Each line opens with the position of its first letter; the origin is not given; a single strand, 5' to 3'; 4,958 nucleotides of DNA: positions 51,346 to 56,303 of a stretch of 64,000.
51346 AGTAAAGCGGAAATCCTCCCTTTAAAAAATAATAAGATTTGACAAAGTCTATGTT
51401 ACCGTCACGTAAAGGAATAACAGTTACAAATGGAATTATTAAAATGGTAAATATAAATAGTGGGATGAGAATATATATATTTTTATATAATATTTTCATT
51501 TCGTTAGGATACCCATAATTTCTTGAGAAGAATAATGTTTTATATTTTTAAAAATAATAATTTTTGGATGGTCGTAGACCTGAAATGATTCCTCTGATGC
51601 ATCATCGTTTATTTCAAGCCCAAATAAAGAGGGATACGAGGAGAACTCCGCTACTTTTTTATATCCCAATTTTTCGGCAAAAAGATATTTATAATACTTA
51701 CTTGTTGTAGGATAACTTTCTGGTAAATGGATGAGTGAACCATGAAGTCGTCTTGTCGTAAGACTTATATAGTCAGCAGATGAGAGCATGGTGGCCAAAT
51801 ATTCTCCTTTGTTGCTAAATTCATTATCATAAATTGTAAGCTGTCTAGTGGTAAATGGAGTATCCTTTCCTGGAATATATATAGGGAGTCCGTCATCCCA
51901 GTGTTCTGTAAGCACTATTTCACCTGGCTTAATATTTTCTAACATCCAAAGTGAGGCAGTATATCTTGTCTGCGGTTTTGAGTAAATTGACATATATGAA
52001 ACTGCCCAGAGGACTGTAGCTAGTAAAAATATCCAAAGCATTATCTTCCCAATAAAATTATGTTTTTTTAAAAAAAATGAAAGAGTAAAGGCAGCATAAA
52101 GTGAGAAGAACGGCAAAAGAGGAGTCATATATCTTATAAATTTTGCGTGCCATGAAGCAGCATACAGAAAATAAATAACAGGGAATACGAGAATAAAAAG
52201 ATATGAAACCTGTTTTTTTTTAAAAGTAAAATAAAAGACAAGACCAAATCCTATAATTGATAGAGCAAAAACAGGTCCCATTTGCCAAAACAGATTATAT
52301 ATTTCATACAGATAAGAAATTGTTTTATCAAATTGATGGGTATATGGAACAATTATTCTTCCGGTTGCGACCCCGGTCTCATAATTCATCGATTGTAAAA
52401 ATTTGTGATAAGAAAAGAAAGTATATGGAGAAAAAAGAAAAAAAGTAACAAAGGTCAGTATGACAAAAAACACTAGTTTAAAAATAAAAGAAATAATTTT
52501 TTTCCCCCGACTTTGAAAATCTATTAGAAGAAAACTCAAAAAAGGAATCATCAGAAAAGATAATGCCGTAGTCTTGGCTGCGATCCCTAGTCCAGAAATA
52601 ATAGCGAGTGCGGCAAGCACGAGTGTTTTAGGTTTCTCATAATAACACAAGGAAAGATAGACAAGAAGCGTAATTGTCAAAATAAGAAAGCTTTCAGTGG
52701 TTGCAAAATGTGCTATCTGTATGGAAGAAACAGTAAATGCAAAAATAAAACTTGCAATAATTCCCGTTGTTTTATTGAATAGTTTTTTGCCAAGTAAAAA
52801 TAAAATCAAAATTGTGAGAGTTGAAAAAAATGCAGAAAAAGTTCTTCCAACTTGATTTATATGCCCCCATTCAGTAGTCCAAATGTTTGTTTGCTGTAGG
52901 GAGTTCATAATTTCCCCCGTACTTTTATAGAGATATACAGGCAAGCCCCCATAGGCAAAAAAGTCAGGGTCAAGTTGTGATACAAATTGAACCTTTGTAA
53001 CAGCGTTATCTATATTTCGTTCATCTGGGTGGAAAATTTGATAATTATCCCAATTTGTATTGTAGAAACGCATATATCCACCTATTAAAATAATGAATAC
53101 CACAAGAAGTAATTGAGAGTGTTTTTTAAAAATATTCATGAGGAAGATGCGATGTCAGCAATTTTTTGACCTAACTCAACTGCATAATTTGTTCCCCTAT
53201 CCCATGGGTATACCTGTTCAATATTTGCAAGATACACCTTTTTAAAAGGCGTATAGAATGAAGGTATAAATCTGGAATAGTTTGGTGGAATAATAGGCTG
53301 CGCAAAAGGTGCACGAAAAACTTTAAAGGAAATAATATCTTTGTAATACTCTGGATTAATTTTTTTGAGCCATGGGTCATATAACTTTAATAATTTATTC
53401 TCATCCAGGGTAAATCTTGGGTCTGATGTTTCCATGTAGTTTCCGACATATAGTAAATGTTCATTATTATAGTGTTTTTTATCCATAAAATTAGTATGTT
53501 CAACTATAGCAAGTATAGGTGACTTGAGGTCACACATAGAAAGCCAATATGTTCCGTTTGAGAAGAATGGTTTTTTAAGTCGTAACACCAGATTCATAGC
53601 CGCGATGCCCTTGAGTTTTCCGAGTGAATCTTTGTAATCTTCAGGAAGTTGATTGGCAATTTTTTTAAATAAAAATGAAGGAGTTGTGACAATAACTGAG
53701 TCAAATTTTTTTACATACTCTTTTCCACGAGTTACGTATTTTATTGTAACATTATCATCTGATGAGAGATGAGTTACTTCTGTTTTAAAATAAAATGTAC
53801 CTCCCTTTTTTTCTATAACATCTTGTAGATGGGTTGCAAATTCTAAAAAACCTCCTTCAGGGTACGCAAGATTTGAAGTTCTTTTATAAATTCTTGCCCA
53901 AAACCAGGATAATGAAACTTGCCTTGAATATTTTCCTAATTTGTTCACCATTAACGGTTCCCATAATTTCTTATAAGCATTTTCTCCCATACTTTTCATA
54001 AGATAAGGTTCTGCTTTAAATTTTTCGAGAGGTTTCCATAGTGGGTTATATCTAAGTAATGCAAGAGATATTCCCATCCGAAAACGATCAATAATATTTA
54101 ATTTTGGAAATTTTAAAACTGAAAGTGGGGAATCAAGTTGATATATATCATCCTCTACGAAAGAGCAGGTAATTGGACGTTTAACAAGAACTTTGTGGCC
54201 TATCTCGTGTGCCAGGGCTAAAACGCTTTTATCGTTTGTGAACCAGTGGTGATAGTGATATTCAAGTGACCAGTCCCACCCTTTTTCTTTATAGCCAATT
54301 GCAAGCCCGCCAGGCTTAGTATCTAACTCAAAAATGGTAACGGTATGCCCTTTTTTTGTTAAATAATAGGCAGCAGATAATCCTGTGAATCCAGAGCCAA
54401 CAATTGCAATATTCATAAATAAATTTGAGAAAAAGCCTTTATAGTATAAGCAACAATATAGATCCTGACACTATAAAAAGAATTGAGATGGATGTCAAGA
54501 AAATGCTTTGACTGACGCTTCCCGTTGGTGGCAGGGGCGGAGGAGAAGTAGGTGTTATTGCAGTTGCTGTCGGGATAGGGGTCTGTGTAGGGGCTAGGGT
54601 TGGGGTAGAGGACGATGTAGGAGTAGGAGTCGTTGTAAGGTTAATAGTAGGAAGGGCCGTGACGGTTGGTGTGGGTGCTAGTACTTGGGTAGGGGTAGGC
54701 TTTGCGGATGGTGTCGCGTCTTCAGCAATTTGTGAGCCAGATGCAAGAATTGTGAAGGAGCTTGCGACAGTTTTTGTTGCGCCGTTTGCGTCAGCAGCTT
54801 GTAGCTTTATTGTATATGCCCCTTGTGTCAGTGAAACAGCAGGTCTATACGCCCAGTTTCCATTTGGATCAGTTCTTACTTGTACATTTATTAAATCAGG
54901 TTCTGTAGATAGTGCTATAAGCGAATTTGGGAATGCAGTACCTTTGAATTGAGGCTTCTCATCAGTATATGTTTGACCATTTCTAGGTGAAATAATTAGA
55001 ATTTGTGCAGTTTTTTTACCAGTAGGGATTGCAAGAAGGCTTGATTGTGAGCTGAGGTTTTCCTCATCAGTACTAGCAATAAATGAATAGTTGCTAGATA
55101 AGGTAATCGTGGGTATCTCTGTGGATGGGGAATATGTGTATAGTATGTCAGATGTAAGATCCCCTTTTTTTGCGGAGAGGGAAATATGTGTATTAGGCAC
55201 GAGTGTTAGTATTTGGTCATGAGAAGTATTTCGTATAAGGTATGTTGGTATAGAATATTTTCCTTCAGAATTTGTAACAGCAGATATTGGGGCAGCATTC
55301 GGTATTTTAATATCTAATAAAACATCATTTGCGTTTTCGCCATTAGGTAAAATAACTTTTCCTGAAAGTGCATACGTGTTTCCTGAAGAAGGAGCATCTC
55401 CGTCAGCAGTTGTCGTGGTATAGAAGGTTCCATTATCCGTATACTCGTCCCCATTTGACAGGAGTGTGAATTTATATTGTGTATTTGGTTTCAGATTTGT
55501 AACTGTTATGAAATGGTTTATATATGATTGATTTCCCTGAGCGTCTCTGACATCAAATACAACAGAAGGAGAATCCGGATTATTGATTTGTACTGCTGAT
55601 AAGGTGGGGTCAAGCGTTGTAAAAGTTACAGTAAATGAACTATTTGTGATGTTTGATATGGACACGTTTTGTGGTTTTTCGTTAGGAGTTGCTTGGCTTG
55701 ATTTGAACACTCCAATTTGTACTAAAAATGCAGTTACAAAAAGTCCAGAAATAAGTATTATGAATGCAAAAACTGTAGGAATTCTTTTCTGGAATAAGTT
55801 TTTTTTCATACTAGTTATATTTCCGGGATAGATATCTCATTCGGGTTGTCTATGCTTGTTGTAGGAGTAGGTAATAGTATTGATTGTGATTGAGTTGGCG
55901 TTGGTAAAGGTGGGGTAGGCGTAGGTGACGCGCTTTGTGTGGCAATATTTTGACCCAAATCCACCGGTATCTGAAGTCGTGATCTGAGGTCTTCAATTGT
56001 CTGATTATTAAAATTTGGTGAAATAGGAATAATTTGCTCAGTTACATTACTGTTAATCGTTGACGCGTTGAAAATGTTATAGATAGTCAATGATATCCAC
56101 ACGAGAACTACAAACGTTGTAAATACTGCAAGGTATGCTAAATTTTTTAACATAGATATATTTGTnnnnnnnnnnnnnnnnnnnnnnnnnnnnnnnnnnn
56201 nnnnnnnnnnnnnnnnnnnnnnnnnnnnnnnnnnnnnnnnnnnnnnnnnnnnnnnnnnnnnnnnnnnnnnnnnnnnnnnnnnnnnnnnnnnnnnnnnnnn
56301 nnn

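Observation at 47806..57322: pilN/pilO-like genes co-oriented with a surface-protein glycosylation module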

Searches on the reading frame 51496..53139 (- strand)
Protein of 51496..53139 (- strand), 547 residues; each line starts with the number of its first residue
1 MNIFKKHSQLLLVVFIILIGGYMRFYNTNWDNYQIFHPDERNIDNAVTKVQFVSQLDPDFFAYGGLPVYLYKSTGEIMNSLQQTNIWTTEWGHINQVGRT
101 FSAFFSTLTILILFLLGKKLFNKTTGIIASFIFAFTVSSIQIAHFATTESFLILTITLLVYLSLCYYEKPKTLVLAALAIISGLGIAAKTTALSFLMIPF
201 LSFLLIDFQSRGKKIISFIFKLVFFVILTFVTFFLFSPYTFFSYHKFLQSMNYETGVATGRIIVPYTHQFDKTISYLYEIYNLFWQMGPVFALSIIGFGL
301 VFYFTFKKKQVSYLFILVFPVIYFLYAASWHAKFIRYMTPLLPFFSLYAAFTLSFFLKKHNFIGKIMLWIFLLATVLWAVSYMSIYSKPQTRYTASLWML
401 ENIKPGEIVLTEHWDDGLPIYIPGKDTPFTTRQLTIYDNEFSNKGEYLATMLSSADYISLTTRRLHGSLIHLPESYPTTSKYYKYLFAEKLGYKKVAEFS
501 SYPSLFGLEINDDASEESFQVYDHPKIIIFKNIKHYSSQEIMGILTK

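Call 4: search_protein_families(library=pfam, proteins=[window:51496-53139:-], max_evalue=0.1)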
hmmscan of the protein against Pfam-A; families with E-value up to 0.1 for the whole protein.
window:51496-53139:- (547 aa): 2 families
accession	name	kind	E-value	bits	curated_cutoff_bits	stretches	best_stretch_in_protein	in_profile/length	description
PF13231.12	PMT_2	-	7.7e-12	46.1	26.1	1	95-231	21-154/160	Dolichyl-phosphate-mannose-protein mannosyltransferase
PF02366.24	PMT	-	5.2e-07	29.9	22.7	1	99-233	86-230/245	Dolichyl-phosphate-mannose-protein mannosyltransferase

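Call 5: search_protein_families(library=ncbifam, proteins=[window:51496-53139:-], max_evalue=0.1)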
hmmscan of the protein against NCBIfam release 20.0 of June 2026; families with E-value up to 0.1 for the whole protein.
window:51496-53139:- (547 aa): 3 families
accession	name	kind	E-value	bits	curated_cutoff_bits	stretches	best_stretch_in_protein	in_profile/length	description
NF047440.1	LA3751_2_3_fam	subfamily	5.8e-05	22.1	200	1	101-411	104-414/460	LA_3751/LA_3752 family putative glycosyltransferase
TIGR04154.1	archaeo_STT3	subfamily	0.0023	16.4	450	1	94-162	94-168/831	oligosaccharyl transferase, archaeosortase A system-associated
TIGR03663.1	TIGR03663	subfamily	0.0036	16.4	126.25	1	92-316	67-298/435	flippase activity-associated protein Agl23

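Call 39: search_solved_structures(query=window:51496-53139:-, max_evalue=1)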
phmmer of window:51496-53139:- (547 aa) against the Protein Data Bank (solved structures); distinct sequences matched with E-value up to 1: 0.

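Call 56: search_solved_structures(query=A5, max_evalue=10)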
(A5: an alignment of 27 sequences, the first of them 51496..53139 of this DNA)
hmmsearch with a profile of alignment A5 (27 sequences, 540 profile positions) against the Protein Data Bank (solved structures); distinct sequences matched with E-value up to 10: 4.
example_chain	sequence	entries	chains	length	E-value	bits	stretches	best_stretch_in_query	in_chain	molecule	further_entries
8i9p_Lh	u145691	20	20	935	0.045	15.8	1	105-212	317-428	dolichyl-diphosphooligosaccharide--protein glycotransferase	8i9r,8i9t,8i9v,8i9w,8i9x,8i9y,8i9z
21nw_A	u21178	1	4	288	0.91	11.5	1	315-380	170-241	Phospholipid phosphatase 2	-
6obm_A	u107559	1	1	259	1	11.3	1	32-66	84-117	Ricin A chain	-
6yip_A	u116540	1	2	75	2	10.3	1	400-456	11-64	Kinesin-like protein KIF20A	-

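Call 77: predict_structure(protein=window:51496-53139:-)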
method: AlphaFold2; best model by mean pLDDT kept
length: 547 residues; sequences in the alignment: 1
mean_pLDDT: 44.5   pTM: 0.28
mean pLDDT of the five models: 44.5, 44.1, 40.7, 40.6, 40.6
residues with pLDDT >= 90: 0; 70-90: 2; 50-70: 240; < 50: 305
segments of 3 or more residues with pLDDT < 50: 1-3, 29-95, 142-146, 185-195, 197-199, 202-210, 249-271, 330-333, 385-547
pLDDT, mean of each block of 10 residues (from residue 1): 57 67 53 35 30 29 27 31 34 48 59 61 60 58 49 56 56 55 44 48 47 51 59 53 50 38 38 53 57 62 58 56 55 50 56 56 63 65 47 35 37 32 30 33 28 25 23 25 24 24 24 31 31 36 35
secondary structure, 60 per line:
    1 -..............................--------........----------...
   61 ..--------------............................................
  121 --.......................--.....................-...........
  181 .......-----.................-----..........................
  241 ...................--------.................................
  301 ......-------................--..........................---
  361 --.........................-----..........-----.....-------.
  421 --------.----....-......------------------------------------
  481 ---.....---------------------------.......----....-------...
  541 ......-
elements in order: H2-31 H40-47 H58-62 H77-120 H123-145 H148-168 H170-187 H193-209 H215-259 H268-306 H314-329 H332-357 H363-387 H393-402 E408-412 E434-437 H439-444 H484-488 E519-522 E527-530 H538-546

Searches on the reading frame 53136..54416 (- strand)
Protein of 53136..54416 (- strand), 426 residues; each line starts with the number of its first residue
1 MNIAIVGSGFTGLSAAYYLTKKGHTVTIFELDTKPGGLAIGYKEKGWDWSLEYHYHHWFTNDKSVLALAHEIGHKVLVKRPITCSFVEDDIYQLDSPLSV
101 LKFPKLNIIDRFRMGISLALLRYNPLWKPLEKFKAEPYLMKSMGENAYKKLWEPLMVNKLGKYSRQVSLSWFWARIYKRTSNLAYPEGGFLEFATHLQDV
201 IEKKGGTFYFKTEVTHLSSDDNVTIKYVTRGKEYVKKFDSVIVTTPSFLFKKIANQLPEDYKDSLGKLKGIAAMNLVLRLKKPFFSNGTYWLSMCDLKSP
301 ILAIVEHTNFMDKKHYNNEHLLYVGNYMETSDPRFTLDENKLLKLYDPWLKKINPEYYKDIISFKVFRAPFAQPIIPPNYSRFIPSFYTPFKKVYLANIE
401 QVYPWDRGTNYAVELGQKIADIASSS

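Call 4: search_protein_families(library=pfam, proteins=[window:53136-54416:-], max_evalue=0.1)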
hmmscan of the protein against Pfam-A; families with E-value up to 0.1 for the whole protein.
window:53136-54416:- (426 aa): 19 families
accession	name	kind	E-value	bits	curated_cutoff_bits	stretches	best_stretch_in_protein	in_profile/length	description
PF01593.30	Amino_oxidase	-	3.3e-22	79.8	19.8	1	10-397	1-416/443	Flavin containing amine oxidoreductase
PF13450.12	NAD_binding_8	-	5.8e-13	49.4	21.9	1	5-69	1-65/68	NAD(P)-binding Rossmann-like domain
PF01266.30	DAO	-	8.8e-13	48.9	27.9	2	3-36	2-35/353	FAD dependent oxidoreductase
PF00070.33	Pyr_redox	-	2.5e-07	31.5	22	1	2-34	1-33/82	Pyridine nucleotide-disulphide oxidoreductase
PF07992.20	Pyr_redox_2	-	2.7e-07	30.8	26.1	1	2-33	2-33/291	Pyridine nucleotide-disulphide oxidoreductase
PF01946.23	Thi4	-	4.9e-05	23.1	26.2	1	2-37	19-55/235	Thi4 family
PF00890.30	FAD_binding_2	-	0.00044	20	20.4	1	3-34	2-33/414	FAD binding domain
PF21799.2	MurD-like_N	-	0.00059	20.5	27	1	2-38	2-38/88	Mur ligase MurD-like, N-terminal domain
PF01134.28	GIDA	-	0.00061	19.4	22.1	0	3-33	2-32/391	Glucose inhibited division protein A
PF02558.23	ApbA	-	0.0015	18.6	22.2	0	3-28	1-26/150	Ketopantoate reductase PanE/ApbA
PF06100.17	MCRA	-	0.0025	17.2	23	1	4-47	5-54/495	MCRA family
PF01494.25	FAD_binding_3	-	0.0028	17.4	22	1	2-30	3-31/349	FAD binding domain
PF03721.20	UDPG_MGDP_dh_N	-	0.0043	17.1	27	1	1-33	1-33/187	UDP-glucose/GDP-mannose dehydrogenase family, NAD binding domain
PF01210.29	NAD_Gly3P_dh_N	-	0.012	16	23.1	0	2-32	1-31/158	NAD-dependent glycerol-3-phosphate dehydrogenase N-terminus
PF03486.20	HI0933_like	-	0.015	15.2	50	0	2-36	2-36/244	HI0933-like protein Rossmann domain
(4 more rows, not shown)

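Call 5: search_protein_families(library=ncbifam, proteins=[window:53136-54416:-], max_evalue=0.1)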
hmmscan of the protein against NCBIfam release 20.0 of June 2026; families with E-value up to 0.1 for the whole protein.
window:53136-54416:- (426 aa): 85 families (the best 25 are shown)
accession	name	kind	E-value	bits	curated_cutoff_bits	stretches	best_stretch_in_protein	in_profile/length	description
NF005560.0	PRK07233.1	equivalog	3.8e-115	385.2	252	1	1-422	1-427/435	hypothetical protein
TIGR03467.1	HpnE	equivalog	6.3e-21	75.2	283.05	1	3-285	1-299/430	hydroxysqualene dehydroxylase HpnE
NF005548.0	PRK07208.1-4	equivalog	5.2e-19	68.2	389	2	2-153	5-152/488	hypothetical protein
NF005547.0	PRK07208.1-3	equivalog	1.8e-14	53.4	380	1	2-255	6-269/465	hypothetical protein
NF058655.1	CrtID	equivalog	1.7e-12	47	640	2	3-50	1-48/478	bifunctional phytoene desaturase/3,4-desaturase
TIGR02734.1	crtI_fam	subfamily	2.1e-12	46.5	238.1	1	4-49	2-47/504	phytoene desaturase family protein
TIGR00562.1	proto_IX_ox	equivalog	1.7e-10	40.1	97.85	1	2-178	4-183/470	protoporphyrinogen oxidase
NF009410.0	PRK12771.1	subfamily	2.6e-10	39.5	516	1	2-38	140-176/566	NAD(P)-binding protein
NF005545.0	PRK07208.1-1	equivalog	5e-10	38.4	451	1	2-125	9-131/504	hypothetical protein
NF009454.0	PRK12814.1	equivalog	9.4e-10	37.5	916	1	2-38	195-231/657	putative NADPH-dependent glutamate synthase small subunit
TIGR02733.1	desat_CrtD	equivalog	2.9e-09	36.1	549.7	1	2-48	3-49/492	C-3',4' desaturase CrtD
NF009409.0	PRK12770.1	subfamily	6.5e-09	35.3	343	1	2-40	20-58/360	putative glutamate synthase subunit beta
NF010590.0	PRK13984.1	equivalog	4.3e-08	31.7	946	1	2-38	290-326/611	putative oxidoreductase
NF001933.0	PRK00711.1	subfamily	4.7e-08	32.5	383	1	1-35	1-35/429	D-amino acid dehydrogenase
TIGR02731.1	phytoene_desat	equivalog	5.6e-08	32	569.4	1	3-73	2-71/453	15-cis-phytoene desaturase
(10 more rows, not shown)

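Call 42: search_solved_structures(query=window:53136-54416:-, max_evalue=0.001)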
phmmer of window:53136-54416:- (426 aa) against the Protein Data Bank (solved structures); distinct sequences matched with E-value up to 0.001: 21.
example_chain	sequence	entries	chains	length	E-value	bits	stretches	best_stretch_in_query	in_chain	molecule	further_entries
1f8r_A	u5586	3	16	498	2.5e-06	29.9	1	2-47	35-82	L-AMINO ACID OXIDASE | L-amino-acid oxidase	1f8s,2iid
2jae_A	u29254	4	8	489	6.7e-06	28.5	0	3-38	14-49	L-AMINO ACID OXIDASE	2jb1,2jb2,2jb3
1reo_A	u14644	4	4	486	7.6e-06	28.3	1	2-50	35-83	AHPLAAO | L-amino acid oxidase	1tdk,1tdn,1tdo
4e0v_A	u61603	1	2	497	1.2e-05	27.6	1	3-49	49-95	L-amino-acid oxidase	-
5ts5_A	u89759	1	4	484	1.3e-05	27.5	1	3-49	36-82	Amine oxidase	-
4rep_A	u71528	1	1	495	4.2e-05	25.8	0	2-50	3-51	Gamma-carotene desaturase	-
5z2g_A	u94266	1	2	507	9.4e-05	24.7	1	2-49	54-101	L-amino acid oxidase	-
3kve_A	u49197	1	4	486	0.00025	23.3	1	2-47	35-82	L-amino acid oxidase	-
1nhq_A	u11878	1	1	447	0.00028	23.1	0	2-39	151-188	NADH PEROXIDASE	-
1nhp_A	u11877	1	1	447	0.00029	23.1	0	2-39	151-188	NADH PEROXIDASE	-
1joa_A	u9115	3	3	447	0.00029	23.1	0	2-39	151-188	NADH PEROXIDASE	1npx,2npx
1nhs_A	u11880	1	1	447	0.0003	23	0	2-39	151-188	NADH PEROXIDASE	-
1f8w_A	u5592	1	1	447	0.0003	23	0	2-39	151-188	NADH PEROXIDASE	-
1nhr_A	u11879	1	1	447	0.0003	23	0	2-39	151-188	NADH PEROXIDASE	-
9rum_A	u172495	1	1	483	0.00046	22.4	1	3-52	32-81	Tetrapodal ancestor of L-amino acid oxidase: Q225A mutant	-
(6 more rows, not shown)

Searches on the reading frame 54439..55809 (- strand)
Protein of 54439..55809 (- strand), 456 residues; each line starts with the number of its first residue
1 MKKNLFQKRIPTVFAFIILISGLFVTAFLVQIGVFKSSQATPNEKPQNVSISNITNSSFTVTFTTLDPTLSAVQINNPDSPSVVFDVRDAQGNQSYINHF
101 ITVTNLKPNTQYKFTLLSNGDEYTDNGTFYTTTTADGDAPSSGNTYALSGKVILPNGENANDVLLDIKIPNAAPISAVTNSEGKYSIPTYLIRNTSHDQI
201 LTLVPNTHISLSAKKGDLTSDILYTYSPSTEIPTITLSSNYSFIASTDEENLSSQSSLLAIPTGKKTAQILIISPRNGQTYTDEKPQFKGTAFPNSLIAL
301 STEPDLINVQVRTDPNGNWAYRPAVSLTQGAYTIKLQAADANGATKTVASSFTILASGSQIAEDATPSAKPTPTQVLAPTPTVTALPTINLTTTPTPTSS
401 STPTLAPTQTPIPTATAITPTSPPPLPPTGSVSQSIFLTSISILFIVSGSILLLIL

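Call 4: search_protein_families(library=pfam, proteins=[window:54439-55809:-], max_evalue=0.1)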
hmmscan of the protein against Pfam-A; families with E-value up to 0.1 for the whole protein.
window:54439-55809:- (456 aa): 7 families
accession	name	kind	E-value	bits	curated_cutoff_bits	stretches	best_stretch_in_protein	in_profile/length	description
PF19077.6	Big_13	-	2.1e-08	35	27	1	282-354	25-100/102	Bacterial Ig-like domain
PF00041.27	fn3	-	2.1e-06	28.3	25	1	45-118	2-68/84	Fibronectin type III domain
PF16656.11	Pur_ac_phosph_N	-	2.9e-05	25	30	1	47-131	2-93/93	Purple acid Phosphatase, N-terminal domain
PF09136.16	Glucodextran_B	-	0.0004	20.7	27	0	271-351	4-78/83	Glucodextranase, domain B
PF09458.16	H_lectin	-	0.019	15.5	24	1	47-71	33-58/67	H-type lectin domain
PF13620.12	CarboxypepD_reg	-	0.035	14.9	32.3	0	290-346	11-64/82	Carboxypeptidase regulatory-like domain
PF16831.10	CssAB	-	0.042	14.7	23.6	1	72-132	58-115/129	CS6 fimbrial subunits A and B, Coli surface antigen 6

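Call 5: search_protein_families(library=ncbifam, proteins=[window:54439-55809:-], max_evalue=0.1)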
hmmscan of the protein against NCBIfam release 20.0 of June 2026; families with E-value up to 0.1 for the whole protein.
window:54439-55809:- (456 aa): 1 family
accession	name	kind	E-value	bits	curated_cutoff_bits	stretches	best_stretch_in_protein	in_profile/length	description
NF040520.1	Ig_like_BLP2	equivalog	8.6e-05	20.9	750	1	278-366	533-621/730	Ig-like repeat protein Blp2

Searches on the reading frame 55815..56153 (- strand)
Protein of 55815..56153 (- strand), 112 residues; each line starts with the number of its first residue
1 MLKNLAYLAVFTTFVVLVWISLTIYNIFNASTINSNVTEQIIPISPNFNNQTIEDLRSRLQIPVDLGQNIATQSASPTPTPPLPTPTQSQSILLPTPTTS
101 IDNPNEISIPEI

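Call 4: search_protein_families(library=pfam, proteins=[window:55815-56153:-], max_evalue=0.1)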
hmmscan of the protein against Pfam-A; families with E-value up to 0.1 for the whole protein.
window:55815-56153:- (112 aa): 0 families

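Call 5: search_protein_families(library=ncbifam, proteins=[window:55815-56153:-], max_evalue=0.1)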
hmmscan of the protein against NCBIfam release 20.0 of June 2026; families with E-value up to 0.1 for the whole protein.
window:55815-56153:- (112 aa): 0 families

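Call 100: search_solved_structures(query=A11, max_evalue=10)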
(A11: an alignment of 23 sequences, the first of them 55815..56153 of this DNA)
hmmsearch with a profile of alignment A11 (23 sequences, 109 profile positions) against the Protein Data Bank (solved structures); distinct sequences matched with E-value up to 10: 4.
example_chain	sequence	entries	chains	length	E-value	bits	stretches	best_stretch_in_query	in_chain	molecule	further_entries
4eig_B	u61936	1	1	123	0.19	15.2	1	21-73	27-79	CA1698 camel antibody fragment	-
9qce_E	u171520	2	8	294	0.28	14.6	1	17-63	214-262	Hemagglutinin component HA33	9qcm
6c6l_O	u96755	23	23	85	1.6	12.2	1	7-34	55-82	V-type proton ATPase subunit f | Putative protein YPR170W-B | Uncharacterized protein YPR170W-B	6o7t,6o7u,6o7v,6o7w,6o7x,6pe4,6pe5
30ff_Dk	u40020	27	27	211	3.6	11.1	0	32-82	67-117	Transcription initiation factor TFIID subunit 11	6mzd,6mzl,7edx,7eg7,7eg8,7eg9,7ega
